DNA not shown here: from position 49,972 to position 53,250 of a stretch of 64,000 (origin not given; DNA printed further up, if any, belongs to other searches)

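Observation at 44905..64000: SusC/D locus with four sulfatases, one GH and no regulator, fused to galK-galT-SSS: candidate undescribed sulfated-galactan/oligosaccharide utilisation system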

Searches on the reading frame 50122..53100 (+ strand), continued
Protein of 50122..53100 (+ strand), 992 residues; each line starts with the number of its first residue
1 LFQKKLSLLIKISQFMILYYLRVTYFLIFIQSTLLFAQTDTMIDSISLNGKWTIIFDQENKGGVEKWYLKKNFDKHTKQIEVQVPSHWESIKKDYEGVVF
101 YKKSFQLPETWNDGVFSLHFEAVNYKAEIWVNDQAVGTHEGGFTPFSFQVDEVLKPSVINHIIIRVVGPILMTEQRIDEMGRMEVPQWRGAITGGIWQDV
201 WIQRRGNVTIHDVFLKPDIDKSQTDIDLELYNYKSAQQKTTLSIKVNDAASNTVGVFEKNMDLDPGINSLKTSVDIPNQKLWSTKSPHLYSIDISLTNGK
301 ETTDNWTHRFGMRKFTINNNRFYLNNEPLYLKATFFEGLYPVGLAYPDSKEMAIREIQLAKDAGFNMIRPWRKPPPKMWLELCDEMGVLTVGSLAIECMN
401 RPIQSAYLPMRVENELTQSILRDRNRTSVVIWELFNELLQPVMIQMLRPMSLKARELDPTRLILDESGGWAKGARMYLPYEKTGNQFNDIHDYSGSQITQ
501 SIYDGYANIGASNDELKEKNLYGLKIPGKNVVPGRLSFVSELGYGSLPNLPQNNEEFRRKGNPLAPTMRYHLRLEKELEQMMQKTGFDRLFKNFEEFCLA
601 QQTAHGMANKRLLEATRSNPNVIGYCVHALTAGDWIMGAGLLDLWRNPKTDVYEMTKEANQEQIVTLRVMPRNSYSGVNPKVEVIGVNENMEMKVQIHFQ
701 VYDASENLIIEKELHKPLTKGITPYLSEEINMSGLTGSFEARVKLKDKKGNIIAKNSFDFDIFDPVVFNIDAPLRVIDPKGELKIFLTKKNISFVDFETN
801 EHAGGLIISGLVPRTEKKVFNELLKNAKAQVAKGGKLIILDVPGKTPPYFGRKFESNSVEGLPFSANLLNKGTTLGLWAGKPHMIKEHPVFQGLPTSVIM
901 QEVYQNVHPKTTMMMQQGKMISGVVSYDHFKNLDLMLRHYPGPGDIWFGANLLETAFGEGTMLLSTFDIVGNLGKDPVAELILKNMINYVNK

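Call 69: find_encoding_contigs(protein=P0210, flank=10000, max_places=1)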
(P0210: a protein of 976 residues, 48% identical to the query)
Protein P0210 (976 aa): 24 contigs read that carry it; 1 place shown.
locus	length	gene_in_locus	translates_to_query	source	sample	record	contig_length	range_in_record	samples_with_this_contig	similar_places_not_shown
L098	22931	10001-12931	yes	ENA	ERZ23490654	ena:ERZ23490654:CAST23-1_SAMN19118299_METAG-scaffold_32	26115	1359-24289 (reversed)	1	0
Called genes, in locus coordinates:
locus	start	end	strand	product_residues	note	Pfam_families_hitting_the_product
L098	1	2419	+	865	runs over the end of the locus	PF08757:CotH, PF00932:LTD, PF18962:Por_Secre_tail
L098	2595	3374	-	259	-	PF01613:Flavin_Reduct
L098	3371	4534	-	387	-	PF04205:FMN_bind, PF12801:Fer4_5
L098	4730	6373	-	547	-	PF14322:SusD-like_3, PF07980:SusD_RagB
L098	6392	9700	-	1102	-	PF13715:CarbopepD_reg_2, PF07715:Plug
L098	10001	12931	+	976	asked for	PF02837:Glyco_hydro_2_N, PF22666:Glyco_hydro_2_N2 (weak), PF00703:Glyco_hydro_2, PF02836:Glyco_hydro_2_C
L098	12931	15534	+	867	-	PF08531:Bac_rhamnosid_N, PF05592:Bac_rhamnosid (weak), PF17389:Bac_rhamnosid6H, PF22422:MGH1-like_GH (weak), PF17390:Bac_rhamnosid_C (weak)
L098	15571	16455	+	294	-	PF00722:Glyco_hydro_16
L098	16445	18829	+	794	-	PF18962:Por_Secre_tail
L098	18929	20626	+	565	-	-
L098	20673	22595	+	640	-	PF03629:SASA (weak), PF13364:BetaGal_ABD2 (weak), PF03629:SASA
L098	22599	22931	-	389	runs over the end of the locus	PF13715:CarbopepD_reg_2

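Call 70: find_encoding_contigs(protein=P0155, flank=10000, max_places=1)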
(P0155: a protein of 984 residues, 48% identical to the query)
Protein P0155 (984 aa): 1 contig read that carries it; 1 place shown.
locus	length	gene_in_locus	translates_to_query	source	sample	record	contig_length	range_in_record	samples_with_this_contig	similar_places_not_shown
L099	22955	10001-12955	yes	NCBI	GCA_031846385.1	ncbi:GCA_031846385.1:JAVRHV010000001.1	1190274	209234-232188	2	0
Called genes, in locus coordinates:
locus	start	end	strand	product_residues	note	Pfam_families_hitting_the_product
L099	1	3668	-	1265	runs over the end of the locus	PF00873:ACR_tran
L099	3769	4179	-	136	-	PF26622:DUF8199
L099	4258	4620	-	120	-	PF00403:HMA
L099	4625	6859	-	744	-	PF13715:CarbopepD_reg_2, PF07715:Plug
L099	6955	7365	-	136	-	PF26622:DUF8199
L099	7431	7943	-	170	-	-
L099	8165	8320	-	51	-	-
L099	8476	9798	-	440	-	PF02447:GntP_permease, PF03600:CitMHS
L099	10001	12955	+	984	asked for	PF02837:Glyco_hydro_2_N, PF22666:Glyco_hydro_2_N2, PF00703:Glyco_hydro_2, PF02836:Glyco_hydro_2_C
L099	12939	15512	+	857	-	PF08531:Bac_rhamnosid_N, PF17389:Bac_rhamnosid6H, PF06202:GDE_C, PF22422:MGH1-like_GH (weak), PF17390:Bac_rhamnosid_C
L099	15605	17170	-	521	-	PF00884:Sulfatase, PF01663:Phosphodiest (faint)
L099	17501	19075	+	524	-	PF00884:Sulfatase, PF16347:SGSH_C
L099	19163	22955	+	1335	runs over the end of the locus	PF07494:Reg_prop (faint), PF07495:Y_Y_Y, PF00512:HisKA, PF02518:HATPase_c, PF00072:Response_reg, PF12833:HTH_18, PF00165:HTH_AraC (weak)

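Call 71: find_encoding_contigs(protein=P0151, flank=10000, max_places=1)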
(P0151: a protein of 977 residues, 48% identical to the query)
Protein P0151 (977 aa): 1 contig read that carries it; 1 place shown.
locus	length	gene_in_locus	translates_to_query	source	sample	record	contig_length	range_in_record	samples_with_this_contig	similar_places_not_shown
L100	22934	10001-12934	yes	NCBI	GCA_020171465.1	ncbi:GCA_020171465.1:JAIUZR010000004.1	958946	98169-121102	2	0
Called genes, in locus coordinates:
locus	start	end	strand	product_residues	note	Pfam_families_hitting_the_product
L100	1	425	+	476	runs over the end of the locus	PF00884:Sulfatase, PF16347:SGSH_C, PF14707:Sulfatase_C (weak)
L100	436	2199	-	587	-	PF00144:Beta-lactamase, PF00515:TPR_1 (faint), PF07719:TPR_2 (faint), PF13181:TPR_8 (faint), PF11954:DUF3471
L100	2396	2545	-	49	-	-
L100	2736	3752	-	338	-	PF01073:3Beta_HSD, PF01370:Epimerase, PF02719:Polysacc_synt_2, PF04321:RmlD_sub_bind, PF16363:GDP_Man_Dehyd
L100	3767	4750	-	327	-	PF01263:Aldose_epim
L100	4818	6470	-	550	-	PF00474:SSF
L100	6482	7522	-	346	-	PF01087:GalP_UDP_transf, PF02744:GalP_UDP_tr_C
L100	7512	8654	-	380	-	PF10509:GalKase_gal_bdg, PF00288:GHMP_kinases_N, PF08544:GHMP_kinases_C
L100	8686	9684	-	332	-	PF00392:GntR, PF13377:Peripla_BP_3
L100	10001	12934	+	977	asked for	PF02837:Glyco_hydro_2_N, PF13364:BetaGal_ABD2 (faint), PF22666:Glyco_hydro_2_N2, PF00703:Glyco_hydro_2, PF02836:Glyco_hydro_2_C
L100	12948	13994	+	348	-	PF00294:PfkB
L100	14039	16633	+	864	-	PF08531:Bac_rhamnosid_N, PF17389:Bac_rhamnosid6H, PF06202:GDE_C (weak), PF17390:Bac_rhamnosid_C (weak)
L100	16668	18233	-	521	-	PF00884:Sulfatase, PF01663:Phosphodiest (faint)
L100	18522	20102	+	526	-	PF00884:Sulfatase, PF01663:Phosphodiest (faint), PF16347:SGSH_C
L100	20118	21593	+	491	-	PF00884:Sulfatase, PF01663:Phosphodiest (weak), PF16347:SGSH_C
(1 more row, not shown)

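Call 74: search_protein_families(library=ncbifam, proteins=[window:50167-53100:+, L001:18963-19871:+], max_evalue=0.00001)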
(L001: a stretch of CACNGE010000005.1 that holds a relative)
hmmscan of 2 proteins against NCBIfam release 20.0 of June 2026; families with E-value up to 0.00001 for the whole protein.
window:50167-53100:+ (977 aa): 11 families
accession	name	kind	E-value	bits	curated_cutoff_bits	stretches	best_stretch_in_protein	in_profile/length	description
NF041462.1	GalA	equivalog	1.4e-46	159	900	1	81-449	81-434/763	beta-galactosidase GalA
NF007538.0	PRK10150.1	equivalog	3.1e-43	148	544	1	29-447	11-447/607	beta-glucuronidase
NF052611.1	beta_gal_Bga2A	equivalog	1.1e-40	139.5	999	1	76-452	107-484/1007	beta-galactosidase, LacZ type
NF049890.1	Bet1-4galacdseBT4151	equivalog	2.7e-39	134.8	1500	1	29-373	61-398/952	exo-beta-1,4-galactosidase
NF041100.1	betagal_LacZ_Ttogales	equivalog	2.5e-36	124.8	2000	1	29-457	36-474/1090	beta-galactosidase LacZ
NF049877.1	GlucurArabfur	equivalog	1.2e-33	115.8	1800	1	25-445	364-790/1400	beta-d-glucuronidase/beta-L-arabinofuranosidase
NF007666.0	PRK10340.1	equivalog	1.3e-30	106.1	1284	1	85-451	112-475/1030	beta-galactosidase subunit alpha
NF041463.1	GalB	equivalog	1.5e-30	105.8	900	1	77-425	129-481/869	beta-galactosidase GalB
NF007074.0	PRK09525.1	subfamily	1.1e-28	99.6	1221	1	84-454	122-491/1027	beta-galactosidase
NF050095.1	BetGlucuronLacZ4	equivalog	1.8e-28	99.1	950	1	50-447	21-434/666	beta-glucuronidase LacZ4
NF049891.1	Bet1-4galacdseBT4156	equivalog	5.1e-24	84.2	1700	1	80-422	75-407/946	exo-beta-1,4-galactosidase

L001:18963-19871:+ (302 aa): 1 family
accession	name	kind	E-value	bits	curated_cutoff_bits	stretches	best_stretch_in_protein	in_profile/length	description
NF052454.1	BtaGlycanEglC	equivalog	4.5e-20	72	700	1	51-300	218-458/459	endo-1,3-1,4-beta-glycanase EglC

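Call 77: find_encoding_contigs(protein=P0123, flank=10000, max_places=1)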
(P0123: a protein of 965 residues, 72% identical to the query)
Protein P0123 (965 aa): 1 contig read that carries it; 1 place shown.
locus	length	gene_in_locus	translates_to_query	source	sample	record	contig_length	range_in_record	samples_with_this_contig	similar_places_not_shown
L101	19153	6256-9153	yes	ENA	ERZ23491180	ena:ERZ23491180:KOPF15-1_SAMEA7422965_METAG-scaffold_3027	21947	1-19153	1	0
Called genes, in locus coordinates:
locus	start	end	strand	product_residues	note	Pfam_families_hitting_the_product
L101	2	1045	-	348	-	?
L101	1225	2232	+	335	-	PF03951:Gln-synt_N, PF00120:Gln-synt_C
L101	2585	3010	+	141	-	-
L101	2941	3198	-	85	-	-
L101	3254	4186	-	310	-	PF01699:Na_Ca_ex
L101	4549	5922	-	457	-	PF05618:RimB-like, PF14397:ATPgrasp_ST (faint), PF18030:Rimk_N, PF02655:ATP-grasp_3, PF02955:GSH-S_ATP, PF08443:RimK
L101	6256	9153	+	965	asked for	PF02837:Glyco_hydro_2_N, PF22666:Glyco_hydro_2_N2, PF00703:Glyco_hydro_2, PF02836:Glyco_hydro_2_C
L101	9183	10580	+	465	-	PF00884:Sulfatase, PF16347:SGSH_C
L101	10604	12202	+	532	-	PF00884:Sulfatase, PF01663:Phosphodiest (faint), PF16347:SGSH_C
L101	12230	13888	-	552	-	PF00884:Sulfatase, PF01663:Phosphodiest (faint), PF02995:DUF229 (faint), PF16347:SGSH_C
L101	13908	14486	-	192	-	-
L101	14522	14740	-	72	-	-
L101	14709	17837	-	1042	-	PF05140:ResB, PF01578:Cytochrom_C_asm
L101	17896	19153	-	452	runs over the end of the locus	PF13145:Rotamase_2 (weak), PF13616:Rotamase_3, PF00639:Rotamase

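Call 78: find_encoding_contigs(protein=P0132, flank=10000, max_places=1)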
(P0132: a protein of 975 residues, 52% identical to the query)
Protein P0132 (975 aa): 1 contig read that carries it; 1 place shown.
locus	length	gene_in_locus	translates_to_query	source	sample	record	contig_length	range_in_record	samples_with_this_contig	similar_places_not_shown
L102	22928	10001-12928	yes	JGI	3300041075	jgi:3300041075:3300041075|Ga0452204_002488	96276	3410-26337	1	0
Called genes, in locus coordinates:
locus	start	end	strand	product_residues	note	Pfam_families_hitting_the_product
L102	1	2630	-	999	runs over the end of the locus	PF13620:CarboxypepD_reg, PF13715:CarbopepD_reg_2, PF07715:Plug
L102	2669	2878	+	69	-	-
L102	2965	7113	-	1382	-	PF16819:DUF5074 (faint), PF07494:Reg_prop (faint), PF07495:Y_Y_Y (weak), PF00512:HisKA, PF02518:HATPase_c, PF00072:Response_reg, PF00165:HTH_AraC (weak), PF12833:HTH_18, +1 more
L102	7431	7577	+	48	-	PF01797:Y1_Tnp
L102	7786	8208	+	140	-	PF05345:He_PIG (weak)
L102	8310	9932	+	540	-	PF00884:Sulfatase, PF01663:Phosphodiest (faint), PF16347:SGSH_C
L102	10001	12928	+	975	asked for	PF02837:Glyco_hydro_2_N, PF22666:Glyco_hydro_2_N2 (weak), PF00703:Glyco_hydro_2, PF02836:Glyco_hydro_2_C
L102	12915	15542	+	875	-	PF08531:Bac_rhamnosid_N, PF05592:Bac_rhamnosid (weak), PF17389:Bac_rhamnosid6H, PF17390:Bac_rhamnosid_C (weak)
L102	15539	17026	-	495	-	PF00884:Sulfatase, PF01663:Phosphodiest, PF02995:DUF229 (weak), PF16347:SGSH_C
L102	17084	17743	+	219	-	PF00596:Aldolase_II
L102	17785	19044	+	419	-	PF02746:MR_MLE_N, PF13378:MR_MLE_C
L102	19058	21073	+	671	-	PF00474:SSF, PF13088:BNR_2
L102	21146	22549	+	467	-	PF00884:Sulfatase, PF01663:Phosphodiest (faint), PF16347:SGSH_C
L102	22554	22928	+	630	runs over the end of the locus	PF07944:Beta-AFase-like_GH127_cat, PF20736:Glyco_hydro127M, PF16375:DUF4986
